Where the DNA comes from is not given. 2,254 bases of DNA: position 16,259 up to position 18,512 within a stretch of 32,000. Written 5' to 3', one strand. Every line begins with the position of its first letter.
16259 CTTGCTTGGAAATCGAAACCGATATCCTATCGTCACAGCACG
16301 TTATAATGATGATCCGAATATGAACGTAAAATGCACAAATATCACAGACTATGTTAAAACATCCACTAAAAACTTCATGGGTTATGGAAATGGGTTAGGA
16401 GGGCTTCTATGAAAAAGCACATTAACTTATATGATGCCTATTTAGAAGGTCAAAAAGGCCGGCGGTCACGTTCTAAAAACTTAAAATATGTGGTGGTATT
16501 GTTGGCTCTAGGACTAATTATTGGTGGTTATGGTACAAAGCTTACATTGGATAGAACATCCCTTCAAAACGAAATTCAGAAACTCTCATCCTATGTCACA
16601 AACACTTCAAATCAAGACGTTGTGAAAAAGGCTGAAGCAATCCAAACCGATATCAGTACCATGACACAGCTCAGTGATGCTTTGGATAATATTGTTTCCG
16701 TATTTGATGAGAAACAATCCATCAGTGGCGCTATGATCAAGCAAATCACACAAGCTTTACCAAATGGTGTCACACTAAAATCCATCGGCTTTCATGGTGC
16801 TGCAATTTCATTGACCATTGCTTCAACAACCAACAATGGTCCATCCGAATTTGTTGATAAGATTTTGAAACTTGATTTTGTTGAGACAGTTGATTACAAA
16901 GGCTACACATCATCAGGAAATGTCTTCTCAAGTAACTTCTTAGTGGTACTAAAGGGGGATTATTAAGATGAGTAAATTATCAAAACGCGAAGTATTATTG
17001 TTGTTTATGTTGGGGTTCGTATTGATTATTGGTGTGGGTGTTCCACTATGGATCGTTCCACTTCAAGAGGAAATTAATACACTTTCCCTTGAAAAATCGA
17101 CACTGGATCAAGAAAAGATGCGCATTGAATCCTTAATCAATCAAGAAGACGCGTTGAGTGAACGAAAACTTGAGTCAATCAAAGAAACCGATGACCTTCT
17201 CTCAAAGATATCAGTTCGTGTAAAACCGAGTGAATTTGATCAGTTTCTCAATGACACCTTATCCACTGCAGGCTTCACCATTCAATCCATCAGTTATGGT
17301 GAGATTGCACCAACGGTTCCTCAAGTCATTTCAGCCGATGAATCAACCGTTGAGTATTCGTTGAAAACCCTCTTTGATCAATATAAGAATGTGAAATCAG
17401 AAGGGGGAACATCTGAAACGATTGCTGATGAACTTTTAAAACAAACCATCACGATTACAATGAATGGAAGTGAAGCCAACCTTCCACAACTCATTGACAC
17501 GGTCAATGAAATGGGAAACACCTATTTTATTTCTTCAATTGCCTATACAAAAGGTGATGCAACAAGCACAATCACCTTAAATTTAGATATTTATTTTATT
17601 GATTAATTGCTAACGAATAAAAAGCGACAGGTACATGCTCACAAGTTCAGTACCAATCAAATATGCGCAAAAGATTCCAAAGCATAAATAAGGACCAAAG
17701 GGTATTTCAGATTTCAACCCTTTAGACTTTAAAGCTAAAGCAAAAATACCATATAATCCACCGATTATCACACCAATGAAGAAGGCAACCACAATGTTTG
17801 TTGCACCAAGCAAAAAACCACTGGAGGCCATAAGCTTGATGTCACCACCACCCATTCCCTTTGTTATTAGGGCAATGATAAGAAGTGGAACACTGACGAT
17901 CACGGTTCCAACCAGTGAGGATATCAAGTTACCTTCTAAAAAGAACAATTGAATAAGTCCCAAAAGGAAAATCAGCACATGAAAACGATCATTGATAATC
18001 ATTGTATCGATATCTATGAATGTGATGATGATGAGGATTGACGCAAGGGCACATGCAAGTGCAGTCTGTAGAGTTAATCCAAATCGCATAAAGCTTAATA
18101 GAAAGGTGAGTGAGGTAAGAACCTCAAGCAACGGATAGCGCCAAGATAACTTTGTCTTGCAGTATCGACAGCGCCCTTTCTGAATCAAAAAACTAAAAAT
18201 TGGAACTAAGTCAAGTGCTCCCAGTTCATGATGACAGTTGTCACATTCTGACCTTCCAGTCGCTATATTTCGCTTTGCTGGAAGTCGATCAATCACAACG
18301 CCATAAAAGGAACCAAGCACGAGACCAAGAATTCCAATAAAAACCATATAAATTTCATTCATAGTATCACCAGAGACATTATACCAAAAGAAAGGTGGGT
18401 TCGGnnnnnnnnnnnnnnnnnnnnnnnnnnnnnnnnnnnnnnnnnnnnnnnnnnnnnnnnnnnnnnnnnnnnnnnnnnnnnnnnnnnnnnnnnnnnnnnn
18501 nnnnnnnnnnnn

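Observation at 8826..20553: Self-contained Gram-positive type IV pilus locus wedged between housekeeping genes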

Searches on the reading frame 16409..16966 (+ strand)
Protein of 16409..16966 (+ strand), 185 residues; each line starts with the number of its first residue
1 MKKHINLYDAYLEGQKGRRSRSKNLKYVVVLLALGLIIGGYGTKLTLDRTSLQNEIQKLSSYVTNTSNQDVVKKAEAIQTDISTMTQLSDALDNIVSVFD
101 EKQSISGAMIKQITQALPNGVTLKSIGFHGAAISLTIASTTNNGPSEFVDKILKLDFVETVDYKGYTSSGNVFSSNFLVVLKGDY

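Call 4: search_protein_families(library=pfam, proteins=[window:16409-16966:+], max_evalue=0.01)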
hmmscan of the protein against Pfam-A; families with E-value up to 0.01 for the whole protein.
window:16409-16966:+ (185 aa): 1 family
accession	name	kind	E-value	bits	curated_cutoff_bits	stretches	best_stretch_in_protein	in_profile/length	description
PF05137.18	PilN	-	0.00026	21.4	22.8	1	109-166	2-59/78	Fimbrial assembly protein (PilN)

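Call 12: search_protein_families(library=ncbifam, proteins=[window:16409-16966:+], max_evalue=0.1)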
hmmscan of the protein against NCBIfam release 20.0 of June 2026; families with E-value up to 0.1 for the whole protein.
window:16409-16966:+ (185 aa): 2 families
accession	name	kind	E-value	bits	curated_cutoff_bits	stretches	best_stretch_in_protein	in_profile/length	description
NF008312.0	PRK11100.1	equivalog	0.0083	15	356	1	19-107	179-258/477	two-component system sensor histidine kinase CreC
NF047497.1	HK_LIC_12097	equivalog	0.017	13.9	500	1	29-116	145-231/367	LIC_12097 family sensor histidine kinase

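Call 37: search_solved_structures(query=A2, max_evalue=10)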
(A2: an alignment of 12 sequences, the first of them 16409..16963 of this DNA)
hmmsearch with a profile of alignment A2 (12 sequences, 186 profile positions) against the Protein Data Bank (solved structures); distinct sequences matched with E-value up to 10: 13.
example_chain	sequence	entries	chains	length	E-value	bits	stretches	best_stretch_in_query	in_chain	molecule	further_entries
3jc8_Na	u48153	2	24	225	0.00018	24.2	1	17-154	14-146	PilN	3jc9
1z0j_B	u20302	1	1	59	0.088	15.4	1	48-89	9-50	FYVE-finger-containing Rab5 effector protein rabenosyn-5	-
9kan_A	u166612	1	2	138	0.13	14.9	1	121-171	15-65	Vapd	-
3v1e_A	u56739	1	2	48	0.2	14.2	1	53-87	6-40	Computational design, MID1-zinc H12E mutant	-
2e5n_A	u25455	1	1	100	0.25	13.9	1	62-123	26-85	RNA polymerase II elongation factor ELL2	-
3v1f_A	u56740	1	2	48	0.4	13.3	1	53-87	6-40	Computational design, MID1-zinc H35E mutant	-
4bob_A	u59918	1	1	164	0.42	13.2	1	139-174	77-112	ERPP PROTEIN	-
5c8j_I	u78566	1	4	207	0.46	13.1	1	28-96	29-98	Protein MJ0480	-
3v1a_A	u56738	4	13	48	0.46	13.1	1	53-87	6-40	Computational design, MID1-apo1 | Computational design, MID1-apo2 | Computational design, MID1-zinc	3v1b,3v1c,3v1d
5j0j_A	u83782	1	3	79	0.6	12.7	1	74-132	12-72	designed protein 2L6HC3_6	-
5kvm_A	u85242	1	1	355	0.64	12.6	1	47-101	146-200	Adhesion G-protein coupled receptor G1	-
9y6s_8B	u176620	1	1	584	2.3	10.8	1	81-137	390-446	Dynein regulatory complex subunit 2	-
8yq6_E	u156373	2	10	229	7.3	9.2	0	8-52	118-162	de novo designed ion channel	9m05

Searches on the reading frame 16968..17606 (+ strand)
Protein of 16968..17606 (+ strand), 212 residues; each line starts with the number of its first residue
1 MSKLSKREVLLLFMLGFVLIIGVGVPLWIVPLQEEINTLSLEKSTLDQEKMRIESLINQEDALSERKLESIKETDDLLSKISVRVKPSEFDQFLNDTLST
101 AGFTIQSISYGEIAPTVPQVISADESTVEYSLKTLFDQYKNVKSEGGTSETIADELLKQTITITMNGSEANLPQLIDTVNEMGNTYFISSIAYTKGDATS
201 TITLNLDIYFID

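Call 4: search_protein_families(library=pfam, proteins=[window:16968-17606:+], max_evalue=0.01)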
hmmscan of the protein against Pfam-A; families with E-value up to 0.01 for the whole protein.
window:16968-17606:+ (212 aa): 0 families

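Call 12: search_protein_families(library=ncbifam, proteins=[window:16968-17606:+], max_evalue=0.1)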
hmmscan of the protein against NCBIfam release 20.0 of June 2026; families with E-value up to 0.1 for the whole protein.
window:16968-17606:+ (212 aa): 2 families
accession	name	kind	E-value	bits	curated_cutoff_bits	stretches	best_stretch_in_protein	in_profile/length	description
NF040576.1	T2SS_GspM_XpsM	equivalog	0.02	14.6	60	1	12-108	3-102/180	type II secretion system protein GspM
NF041918.1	SAMP1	equivalog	0.084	13.4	60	0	122-178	22-74/91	ubiquitin-like small modifier protein 1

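Call 38: search_solved_structures(query=A3, max_evalue=10)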
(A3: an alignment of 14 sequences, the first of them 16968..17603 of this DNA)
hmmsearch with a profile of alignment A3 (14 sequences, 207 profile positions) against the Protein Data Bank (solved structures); distinct sequences matched with E-value up to 10: 10.
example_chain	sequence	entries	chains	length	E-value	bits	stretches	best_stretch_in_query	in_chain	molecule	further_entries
3jc8_Oa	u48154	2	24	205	0.0024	20.6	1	159-194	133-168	PilO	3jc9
9v1i_la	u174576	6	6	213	0.0079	18.9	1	48-140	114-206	60S ribosomal protein L26, putative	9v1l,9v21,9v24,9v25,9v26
6gao_A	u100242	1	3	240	0.94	12.1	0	31-83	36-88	Outer capsid protein sigma-1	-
7saf_A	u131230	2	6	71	0.97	12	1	34-84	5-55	General control transcription factor GCN4/M protein chimera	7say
9dsm_A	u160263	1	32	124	1.7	11.2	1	30-79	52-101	Sjogren's Syndrome Nuclear Autoantigen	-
4zdw_B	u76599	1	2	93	2.1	11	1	30-110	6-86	Rab guanine nucleotide exchange factor SEC2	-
2eqb_B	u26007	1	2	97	2.7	10.6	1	30-110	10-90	Rab guanine nucleotide exchange factor SEC2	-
9hd7_U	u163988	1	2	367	3.1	10.4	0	12-41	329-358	Chloroplast PsbY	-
4fm3_A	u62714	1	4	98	4.1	10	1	34-84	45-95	uncharacterized hypothetical protein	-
2e7s_A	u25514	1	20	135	4.8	9.7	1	30-110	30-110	Rab guanine nucleotide exchange factor SEC2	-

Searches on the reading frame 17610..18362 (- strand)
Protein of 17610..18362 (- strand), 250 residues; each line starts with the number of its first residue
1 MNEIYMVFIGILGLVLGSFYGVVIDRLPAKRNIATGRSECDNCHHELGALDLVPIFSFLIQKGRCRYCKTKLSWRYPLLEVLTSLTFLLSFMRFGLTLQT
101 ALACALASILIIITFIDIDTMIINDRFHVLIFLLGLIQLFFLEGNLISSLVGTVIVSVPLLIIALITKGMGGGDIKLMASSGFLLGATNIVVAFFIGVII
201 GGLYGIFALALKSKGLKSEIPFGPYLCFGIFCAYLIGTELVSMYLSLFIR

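Call 4: search_protein_families(library=pfam, proteins=[window:17610-18362:-], max_evalue=0.01)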
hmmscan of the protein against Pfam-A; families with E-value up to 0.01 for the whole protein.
window:17610-18362:- (250 aa): 2 families
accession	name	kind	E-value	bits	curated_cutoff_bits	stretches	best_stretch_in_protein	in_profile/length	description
PF06750.18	A24_N_bact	-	1.1e-32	112.4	23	1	11-94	1-84/84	Bacterial Peptidase A24 N-terminal domain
PF01478.23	Peptidase_A24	-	3.5e-15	56.8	26.5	1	104-206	1-104/104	Type IV leader peptidase family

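Call 12: search_protein_families(library=ncbifam, proteins=[window:17610-18362:-], max_evalue=0.1)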
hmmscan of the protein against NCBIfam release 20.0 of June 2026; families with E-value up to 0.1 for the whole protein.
window:17610-18362:- (250 aa): 0 families
